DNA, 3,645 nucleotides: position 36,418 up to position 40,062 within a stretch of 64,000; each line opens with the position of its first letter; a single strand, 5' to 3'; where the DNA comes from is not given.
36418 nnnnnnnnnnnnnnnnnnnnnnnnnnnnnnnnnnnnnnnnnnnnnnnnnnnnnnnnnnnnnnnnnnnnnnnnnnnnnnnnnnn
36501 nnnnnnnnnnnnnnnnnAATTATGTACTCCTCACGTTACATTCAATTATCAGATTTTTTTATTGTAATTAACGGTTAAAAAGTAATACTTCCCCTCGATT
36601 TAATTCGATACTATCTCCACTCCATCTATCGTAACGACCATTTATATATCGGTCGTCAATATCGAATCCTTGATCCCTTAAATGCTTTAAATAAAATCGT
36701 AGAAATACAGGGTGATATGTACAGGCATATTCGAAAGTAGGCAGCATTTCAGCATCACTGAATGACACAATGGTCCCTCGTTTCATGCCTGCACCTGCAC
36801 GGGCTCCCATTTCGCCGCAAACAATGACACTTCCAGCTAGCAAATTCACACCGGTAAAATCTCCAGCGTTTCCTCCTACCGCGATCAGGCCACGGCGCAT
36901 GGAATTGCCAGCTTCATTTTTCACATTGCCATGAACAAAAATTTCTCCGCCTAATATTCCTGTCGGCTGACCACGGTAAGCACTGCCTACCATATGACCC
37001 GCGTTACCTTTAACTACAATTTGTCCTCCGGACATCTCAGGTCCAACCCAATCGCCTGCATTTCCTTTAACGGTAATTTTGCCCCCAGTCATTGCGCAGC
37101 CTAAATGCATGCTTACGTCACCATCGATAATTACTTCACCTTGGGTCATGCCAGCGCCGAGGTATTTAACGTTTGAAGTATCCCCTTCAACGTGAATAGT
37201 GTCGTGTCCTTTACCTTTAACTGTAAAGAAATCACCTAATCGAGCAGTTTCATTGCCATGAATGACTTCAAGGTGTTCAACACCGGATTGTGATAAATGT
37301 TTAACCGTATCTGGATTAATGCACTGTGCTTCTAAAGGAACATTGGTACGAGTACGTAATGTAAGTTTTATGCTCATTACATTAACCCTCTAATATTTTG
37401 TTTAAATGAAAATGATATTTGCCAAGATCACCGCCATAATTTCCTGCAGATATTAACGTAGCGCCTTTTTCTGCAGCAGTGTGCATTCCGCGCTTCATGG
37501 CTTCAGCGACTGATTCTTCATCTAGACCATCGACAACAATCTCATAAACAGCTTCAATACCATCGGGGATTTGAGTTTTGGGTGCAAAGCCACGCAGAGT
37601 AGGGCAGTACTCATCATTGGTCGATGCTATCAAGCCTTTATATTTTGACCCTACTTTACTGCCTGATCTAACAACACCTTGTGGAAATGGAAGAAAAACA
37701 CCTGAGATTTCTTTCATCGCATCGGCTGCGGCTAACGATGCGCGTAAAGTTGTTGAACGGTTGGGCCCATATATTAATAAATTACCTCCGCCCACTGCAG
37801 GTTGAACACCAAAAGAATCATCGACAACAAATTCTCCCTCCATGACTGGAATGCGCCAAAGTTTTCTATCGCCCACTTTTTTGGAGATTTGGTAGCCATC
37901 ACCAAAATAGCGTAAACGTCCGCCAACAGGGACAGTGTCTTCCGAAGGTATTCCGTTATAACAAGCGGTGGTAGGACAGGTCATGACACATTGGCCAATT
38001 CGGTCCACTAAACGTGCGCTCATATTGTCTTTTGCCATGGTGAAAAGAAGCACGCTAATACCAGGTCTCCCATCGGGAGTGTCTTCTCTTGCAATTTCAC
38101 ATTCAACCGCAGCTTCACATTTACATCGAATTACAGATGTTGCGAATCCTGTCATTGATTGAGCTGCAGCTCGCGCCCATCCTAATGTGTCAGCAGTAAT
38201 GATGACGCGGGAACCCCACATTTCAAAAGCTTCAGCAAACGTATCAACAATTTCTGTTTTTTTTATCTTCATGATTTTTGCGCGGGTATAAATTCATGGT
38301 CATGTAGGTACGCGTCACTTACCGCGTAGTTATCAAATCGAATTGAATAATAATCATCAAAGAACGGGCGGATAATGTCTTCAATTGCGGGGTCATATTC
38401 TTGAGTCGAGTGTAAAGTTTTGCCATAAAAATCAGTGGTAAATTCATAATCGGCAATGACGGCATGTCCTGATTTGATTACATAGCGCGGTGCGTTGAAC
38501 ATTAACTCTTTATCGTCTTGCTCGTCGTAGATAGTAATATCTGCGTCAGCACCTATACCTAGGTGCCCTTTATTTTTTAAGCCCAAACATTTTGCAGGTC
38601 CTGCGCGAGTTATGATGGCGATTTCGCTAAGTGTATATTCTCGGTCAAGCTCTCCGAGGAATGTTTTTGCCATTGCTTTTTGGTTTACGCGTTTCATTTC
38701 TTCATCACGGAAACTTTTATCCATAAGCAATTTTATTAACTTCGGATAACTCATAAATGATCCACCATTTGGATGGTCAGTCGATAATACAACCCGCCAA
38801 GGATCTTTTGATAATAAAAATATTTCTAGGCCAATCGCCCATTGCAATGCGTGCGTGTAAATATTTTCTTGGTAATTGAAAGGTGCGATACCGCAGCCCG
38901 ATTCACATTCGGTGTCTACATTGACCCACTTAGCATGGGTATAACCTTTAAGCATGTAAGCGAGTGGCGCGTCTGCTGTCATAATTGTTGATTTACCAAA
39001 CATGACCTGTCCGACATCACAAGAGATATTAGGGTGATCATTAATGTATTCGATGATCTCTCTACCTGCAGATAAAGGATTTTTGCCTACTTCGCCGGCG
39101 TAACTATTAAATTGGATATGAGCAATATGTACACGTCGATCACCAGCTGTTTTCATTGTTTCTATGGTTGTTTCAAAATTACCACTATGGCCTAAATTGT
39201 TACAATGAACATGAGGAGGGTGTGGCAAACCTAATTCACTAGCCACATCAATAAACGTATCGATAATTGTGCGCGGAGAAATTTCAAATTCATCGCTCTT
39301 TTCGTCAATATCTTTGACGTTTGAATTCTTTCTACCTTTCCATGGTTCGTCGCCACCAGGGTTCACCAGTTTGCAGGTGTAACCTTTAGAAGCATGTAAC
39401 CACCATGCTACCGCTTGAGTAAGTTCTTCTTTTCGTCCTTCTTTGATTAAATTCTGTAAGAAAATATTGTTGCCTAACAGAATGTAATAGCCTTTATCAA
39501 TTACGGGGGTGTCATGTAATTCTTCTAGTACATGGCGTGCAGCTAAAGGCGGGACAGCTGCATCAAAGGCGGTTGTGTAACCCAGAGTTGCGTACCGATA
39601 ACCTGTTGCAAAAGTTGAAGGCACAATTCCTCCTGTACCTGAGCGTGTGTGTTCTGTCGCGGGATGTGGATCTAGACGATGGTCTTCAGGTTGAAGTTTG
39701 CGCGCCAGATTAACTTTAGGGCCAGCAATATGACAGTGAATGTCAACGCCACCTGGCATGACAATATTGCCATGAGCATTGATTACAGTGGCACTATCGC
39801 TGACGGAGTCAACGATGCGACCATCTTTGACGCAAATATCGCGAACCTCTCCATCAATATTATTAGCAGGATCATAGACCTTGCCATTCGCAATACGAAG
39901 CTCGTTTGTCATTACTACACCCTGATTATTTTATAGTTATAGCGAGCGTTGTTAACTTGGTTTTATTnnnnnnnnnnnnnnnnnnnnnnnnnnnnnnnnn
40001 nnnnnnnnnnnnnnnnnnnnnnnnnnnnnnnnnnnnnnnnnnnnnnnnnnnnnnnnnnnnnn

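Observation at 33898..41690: Eight-gene cluster looks like a complete pterin-dependent, NADPH/ferredoxin-linked formylmethanofuran dehydrogenase, not the metal-free Fhc hydrolase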

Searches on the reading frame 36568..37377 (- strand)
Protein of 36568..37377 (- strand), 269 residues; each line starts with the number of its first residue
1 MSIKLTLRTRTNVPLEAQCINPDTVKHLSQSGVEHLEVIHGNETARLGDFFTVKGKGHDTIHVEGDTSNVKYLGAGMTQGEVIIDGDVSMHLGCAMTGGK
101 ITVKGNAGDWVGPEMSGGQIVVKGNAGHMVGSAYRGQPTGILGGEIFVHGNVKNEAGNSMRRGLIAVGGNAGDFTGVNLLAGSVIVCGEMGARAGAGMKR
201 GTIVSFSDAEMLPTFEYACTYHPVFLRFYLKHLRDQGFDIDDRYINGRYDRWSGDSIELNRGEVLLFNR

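Call 4: search_protein_families(library=pfam, proteins=[window:36568-37377:-])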
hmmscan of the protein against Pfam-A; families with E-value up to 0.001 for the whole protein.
window:36568-37377:- (269 aa): 1 family
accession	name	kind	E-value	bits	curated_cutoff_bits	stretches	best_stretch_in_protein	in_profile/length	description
PF01493.24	GXGXG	-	1.1e-12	48.4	32.5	1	91-206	43-163/190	GXGXG motif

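Call 5: search_protein_families(library=ncbifam, proteins=[window:36568-37377:-])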
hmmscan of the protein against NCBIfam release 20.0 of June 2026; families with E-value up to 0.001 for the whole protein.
window:36568-37377:- (269 aa): 2 families
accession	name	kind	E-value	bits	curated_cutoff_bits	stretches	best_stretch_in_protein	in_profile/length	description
TIGR03122.1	one_C_dehyd_C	equivalog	7.9e-77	258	130.65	1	3-265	1-259/260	formylmethanofuran dehydrogenase subunit C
NF042910.1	FMH_DH_FwdC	exception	1.8e-60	204.3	340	1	3-257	2-252/271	tungsten-dependent formylmethanofuran dehydrogenase subunit FwdC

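Call 33: search_solved_structures(query=window:36568-37377:-, max_evalue=0.00001)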
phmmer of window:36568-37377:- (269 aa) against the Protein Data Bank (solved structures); distinct sequences matched with E-value up to 0.00001: 6.
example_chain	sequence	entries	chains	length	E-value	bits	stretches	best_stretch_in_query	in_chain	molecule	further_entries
9sw6_K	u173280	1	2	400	3e-49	171.1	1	8-221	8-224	Molybdenum-containing formylmethanofuran dehydrogenase 1 subunit C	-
5t5i_C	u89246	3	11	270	3.9e-49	170.8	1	3-217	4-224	Tungsten-containing formylmethanofuran dehydrogenase 2 subunit C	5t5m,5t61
9sfi_R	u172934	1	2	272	2e-43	152.1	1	5-228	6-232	Tungsten-containing formylmethanofuran dehydrogenase 2 subunit C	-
8rja_C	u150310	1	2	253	6.9e-42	147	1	3-215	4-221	formylmethanofuran dehydrogenase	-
6s6y_C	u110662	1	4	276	2.9e-39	138.4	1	6-265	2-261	Formylmethanofuran dehydrogenase subunit C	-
7bkb_I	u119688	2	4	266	1e-32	116.9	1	3-216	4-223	Formylmethanofuran dehydrogenase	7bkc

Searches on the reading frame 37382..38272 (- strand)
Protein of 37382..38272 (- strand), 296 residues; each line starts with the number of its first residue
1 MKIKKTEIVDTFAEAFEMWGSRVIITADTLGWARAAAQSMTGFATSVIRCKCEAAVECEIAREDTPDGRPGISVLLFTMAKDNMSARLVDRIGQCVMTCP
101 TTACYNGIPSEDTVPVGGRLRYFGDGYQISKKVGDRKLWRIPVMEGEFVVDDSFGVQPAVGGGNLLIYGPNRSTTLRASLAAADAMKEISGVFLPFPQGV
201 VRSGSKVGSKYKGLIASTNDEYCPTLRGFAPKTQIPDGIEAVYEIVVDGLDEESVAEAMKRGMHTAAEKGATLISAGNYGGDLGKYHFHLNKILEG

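Call 4: search_protein_families(library=pfam, proteins=[window:37382-38272:-])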
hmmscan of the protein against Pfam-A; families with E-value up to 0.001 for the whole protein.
window:37382-38272:- (296 aa): 2 families
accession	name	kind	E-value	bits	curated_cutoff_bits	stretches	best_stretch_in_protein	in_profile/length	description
PF01913.23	FTR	-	1.7e-60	203.5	27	1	1-143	1-142/142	Formylmethanofuran-tetrahydromethanopterin formyltransferase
PF02741.20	FTR_C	-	6.7e-57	192.1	25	1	146-293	1-149/149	FTR, proximal lobe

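Call 5: search_protein_families(library=ncbifam, proteins=[window:37382-38272:-])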
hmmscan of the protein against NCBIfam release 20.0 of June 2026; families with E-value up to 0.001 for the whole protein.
window:37382-38272:- (296 aa): 2 families
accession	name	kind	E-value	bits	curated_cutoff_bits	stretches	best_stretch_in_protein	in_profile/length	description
NF002554.0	PRK02114.1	subfamily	3.4e-129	430.5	297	1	1-294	1-296/297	formylmethanofuran--tetrahydromethanopterin N-formyltransferase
TIGR03119.1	one_C_fhcD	equivalog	3.4e-124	414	292.6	1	8-292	1-287/288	formylmethanofuran--tetrahydromethanopterin N-formyltransferase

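Call 34: search_solved_structures(query=window:37382-38272:-, max_evalue=1e-10)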
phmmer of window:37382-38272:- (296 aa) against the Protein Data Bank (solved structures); distinct sequences matched with E-value up to 1e-10: 4.
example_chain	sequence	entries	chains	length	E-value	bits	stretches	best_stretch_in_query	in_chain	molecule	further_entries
6s6y_D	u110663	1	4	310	4e-92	312.1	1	7-295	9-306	Formylmethanofuran--tetrahydromethanopterin formyltransferase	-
1ftr_A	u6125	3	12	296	6.4e-88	298.3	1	1-292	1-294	FORMYLMETHANOFURAN:TETRAHYDROMETHANOPTERIN FORMYLTRANSFERASE | Formylmethanofuran--tetrahydromethanopterin formyltransferase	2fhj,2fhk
1m5s_A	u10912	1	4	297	1.8e-84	286.9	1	1-293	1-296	Formylmethanofuran--tetrahydromethanopterin formyltransferase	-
1m5h_A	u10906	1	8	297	1.6e-82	280.5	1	1-293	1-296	Formylmethanofuran--tetrahydromethanopterin formyltransferase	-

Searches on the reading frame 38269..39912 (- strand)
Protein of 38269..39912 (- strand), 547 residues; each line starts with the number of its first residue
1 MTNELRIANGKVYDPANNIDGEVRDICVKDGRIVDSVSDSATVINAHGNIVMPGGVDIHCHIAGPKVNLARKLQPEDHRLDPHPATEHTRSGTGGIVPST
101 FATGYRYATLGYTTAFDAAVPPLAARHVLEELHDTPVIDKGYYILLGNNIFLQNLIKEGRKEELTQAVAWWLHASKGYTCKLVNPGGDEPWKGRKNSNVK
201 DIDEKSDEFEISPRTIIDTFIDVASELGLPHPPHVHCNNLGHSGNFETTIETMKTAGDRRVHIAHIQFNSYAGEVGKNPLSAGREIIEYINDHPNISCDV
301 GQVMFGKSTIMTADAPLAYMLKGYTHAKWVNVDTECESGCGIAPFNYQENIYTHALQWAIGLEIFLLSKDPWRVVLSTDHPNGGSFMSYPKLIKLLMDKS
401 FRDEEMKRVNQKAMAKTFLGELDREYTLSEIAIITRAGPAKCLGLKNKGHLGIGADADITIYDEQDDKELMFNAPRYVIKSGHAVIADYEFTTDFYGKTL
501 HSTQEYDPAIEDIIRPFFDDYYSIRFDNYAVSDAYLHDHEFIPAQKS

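Call 4: search_protein_families(library=pfam, proteins=[window:38269-39912:-])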
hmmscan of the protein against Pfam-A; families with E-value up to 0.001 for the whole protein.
window:38269-39912:- (547 aa): 2 families
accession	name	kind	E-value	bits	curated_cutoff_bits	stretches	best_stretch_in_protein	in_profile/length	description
PF07969.17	Amidohydro_3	-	1e-46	160.9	29.7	1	43-485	2-471/472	Amidohydrolase family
PF01979.26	Amidohydro_1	-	5.9e-08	32.8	25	1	373-481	244-341/345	Amidohydrolase family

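Call 5: search_protein_families(library=ncbifam, proteins=[window:38269-39912:-])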
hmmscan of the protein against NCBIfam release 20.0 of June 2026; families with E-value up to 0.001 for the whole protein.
window:38269-39912:- (547 aa): 39 families (the best 25 are shown)
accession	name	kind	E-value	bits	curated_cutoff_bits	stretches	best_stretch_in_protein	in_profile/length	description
TIGR03121.1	one_C_dehyd_A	equivalog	5.5e-213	708.2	392.75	1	5-538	2-554/556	formylmethanofuran dehydrogenase subunit A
NF042911.1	FMH_DH_FwdA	exception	2.5e-178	594.1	950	1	6-544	3-566/569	tungsten-dependent formylmethanofuran dehydrogenase subunit FwdA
NF006689.0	PRK09237.1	equivalog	8.4e-15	54.2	371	1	5-62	5-66/383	amidohydrolase/deacetylase family metallohydrolase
NF006560.0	PRK09061.1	subfamily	5e-14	51.5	340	1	5-63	28-88/517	amidohydrolase family protein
NF009941.0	PRK13404.1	subfamily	2.3e-13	49.6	647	2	7-65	8-66/478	dihydropyrimidinase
TIGR03178.1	allantoinase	equivalog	3.7e-12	45.8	357.85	2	414-468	335-389/441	allantoinase AllB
NF004839.0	PRK06189.1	equivalog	6.8e-12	44.7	631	2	420-474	347-405/451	allantoinase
NF002668.0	PRK02382.1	equivalog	2.2e-11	43.1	452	2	425-470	333-378/436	dihydroorotase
NF009060.0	PRK12394.1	equivalog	1.9e-10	40.1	442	1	1-62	1-65/381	metallo-dependent hydrolase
TIGR00857.1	pyrC_multi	subfamily_domain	1.9e-09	37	279.05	1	24-66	6-52/412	dihydroorotase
NF005791.0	PRK07627.1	equivalog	2.8e-09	36.4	442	1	4-69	2-71/425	dihydroorotase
NF006845.0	PRK09357.2-6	equivalog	2.8e-09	36.2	728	1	6-67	4-69/428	dihydroorotase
NF006844.0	PRK09357.2-5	equivalog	2.9e-09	36.5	701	1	5-65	4-67/422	dihydroorotase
NF006839.0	PRK09357.1-4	equivalog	4.5e-09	35.4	576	1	7-65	4-65/422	dihydroorotase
NF006559.0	PRK09060.1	equivalog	9.7e-09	34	482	0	5-69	7-72/444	dihydroorotase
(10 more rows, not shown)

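Call 32: search_solved_structures(query=window:38269-39912:-, max_evalue=1e-20)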
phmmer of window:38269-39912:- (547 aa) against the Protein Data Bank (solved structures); distinct sequences matched with E-value up to 1e-20: 6.
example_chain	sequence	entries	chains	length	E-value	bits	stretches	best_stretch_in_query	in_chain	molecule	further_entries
8rja_A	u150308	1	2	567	4.1e-147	494.3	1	3-537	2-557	Formylmethanofuran dehydrogenase subunit A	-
9sw6_I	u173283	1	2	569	2.8e-145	488.2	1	6-537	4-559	Tungsten formylmethanofuran dehydrogenase, subunit A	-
5t5i_A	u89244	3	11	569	8e-144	483.4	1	6-537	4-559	Tungsten formylmethanofuran dehydrogenase subunit fwdA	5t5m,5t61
9sfi_P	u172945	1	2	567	1.3e-139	469.5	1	6-537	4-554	Formylmethanofuran dehydrogenase subunit A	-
7bkb_G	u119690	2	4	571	1.1e-127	430.2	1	3-540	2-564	Formylmethanofuran dehydrogenase, subunit A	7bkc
6s6y_A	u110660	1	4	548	7.5e-106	358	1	6-536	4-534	Formylmethanofuran dehydrogenase subunit A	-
